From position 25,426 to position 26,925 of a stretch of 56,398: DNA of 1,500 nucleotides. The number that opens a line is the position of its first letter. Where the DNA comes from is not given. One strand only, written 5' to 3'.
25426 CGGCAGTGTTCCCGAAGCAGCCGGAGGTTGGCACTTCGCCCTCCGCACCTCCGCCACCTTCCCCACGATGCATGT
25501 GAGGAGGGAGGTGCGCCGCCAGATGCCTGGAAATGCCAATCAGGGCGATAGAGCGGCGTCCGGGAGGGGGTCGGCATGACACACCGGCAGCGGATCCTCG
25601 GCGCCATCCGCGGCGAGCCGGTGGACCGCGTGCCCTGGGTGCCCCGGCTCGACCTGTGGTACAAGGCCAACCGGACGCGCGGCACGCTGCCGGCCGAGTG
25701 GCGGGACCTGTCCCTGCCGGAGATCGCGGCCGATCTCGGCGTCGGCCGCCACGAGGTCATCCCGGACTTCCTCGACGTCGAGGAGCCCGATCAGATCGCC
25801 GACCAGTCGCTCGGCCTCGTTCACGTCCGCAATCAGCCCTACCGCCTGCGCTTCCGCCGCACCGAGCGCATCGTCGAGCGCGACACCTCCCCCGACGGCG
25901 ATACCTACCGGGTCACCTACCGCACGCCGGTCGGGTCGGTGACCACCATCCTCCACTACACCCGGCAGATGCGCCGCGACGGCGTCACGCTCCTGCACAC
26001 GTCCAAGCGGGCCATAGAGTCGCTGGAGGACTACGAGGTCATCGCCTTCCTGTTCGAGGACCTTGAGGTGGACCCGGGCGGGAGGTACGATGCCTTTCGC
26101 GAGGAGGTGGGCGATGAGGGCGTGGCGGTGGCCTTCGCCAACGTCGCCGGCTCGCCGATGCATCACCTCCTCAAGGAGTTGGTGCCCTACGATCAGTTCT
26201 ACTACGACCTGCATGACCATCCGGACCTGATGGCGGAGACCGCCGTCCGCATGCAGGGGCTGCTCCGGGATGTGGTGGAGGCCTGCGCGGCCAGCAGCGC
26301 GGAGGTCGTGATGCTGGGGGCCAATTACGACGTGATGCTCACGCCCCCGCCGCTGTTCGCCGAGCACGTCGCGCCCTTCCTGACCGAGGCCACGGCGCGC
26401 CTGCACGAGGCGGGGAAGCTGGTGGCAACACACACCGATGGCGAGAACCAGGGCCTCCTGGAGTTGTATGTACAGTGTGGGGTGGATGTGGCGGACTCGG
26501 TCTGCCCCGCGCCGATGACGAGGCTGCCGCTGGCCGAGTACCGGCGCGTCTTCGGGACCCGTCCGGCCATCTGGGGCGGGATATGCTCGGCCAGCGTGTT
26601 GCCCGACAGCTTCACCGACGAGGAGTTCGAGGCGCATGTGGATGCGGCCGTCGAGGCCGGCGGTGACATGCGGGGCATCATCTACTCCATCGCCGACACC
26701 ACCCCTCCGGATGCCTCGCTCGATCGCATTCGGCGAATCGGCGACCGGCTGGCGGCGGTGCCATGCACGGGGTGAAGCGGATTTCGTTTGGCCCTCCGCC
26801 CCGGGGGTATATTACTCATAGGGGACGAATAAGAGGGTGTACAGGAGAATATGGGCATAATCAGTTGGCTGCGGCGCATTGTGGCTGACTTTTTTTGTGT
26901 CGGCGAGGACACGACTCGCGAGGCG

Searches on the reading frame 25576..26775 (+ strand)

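Call 3: search_protein_families(library=pfam, proteins=[window:25576-26775:+], max_evalue=1)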
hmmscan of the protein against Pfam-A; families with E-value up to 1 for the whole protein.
window:25576-26775:+ (399 aa): 1 family
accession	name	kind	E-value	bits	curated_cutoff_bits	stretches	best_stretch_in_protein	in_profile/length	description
PF01208.23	URO-D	-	2.2e-11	43.8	23.9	1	190-388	142-339/346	Uroporphyrinogen decarboxylase (URO-D)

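Call 4: search_protein_families(library=ncbifam, proteins=[window:25576-26775:+], max_evalue=1)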
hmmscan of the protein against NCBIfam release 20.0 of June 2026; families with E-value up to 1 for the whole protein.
window:25576-26775:+ (399 aa): 2 families
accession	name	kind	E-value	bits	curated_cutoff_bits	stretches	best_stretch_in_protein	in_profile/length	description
TIGR01463.1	mtaA_cmuA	subfamily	7.4e-05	22.1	235.4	1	255-377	208-324/340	MtaA/CmuA family methyltransferase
NF004889.0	PRK06252.1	subfamily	0.1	11.6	244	0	198-365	151-310/340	methylcobalamin:coenzyme M methyltransferase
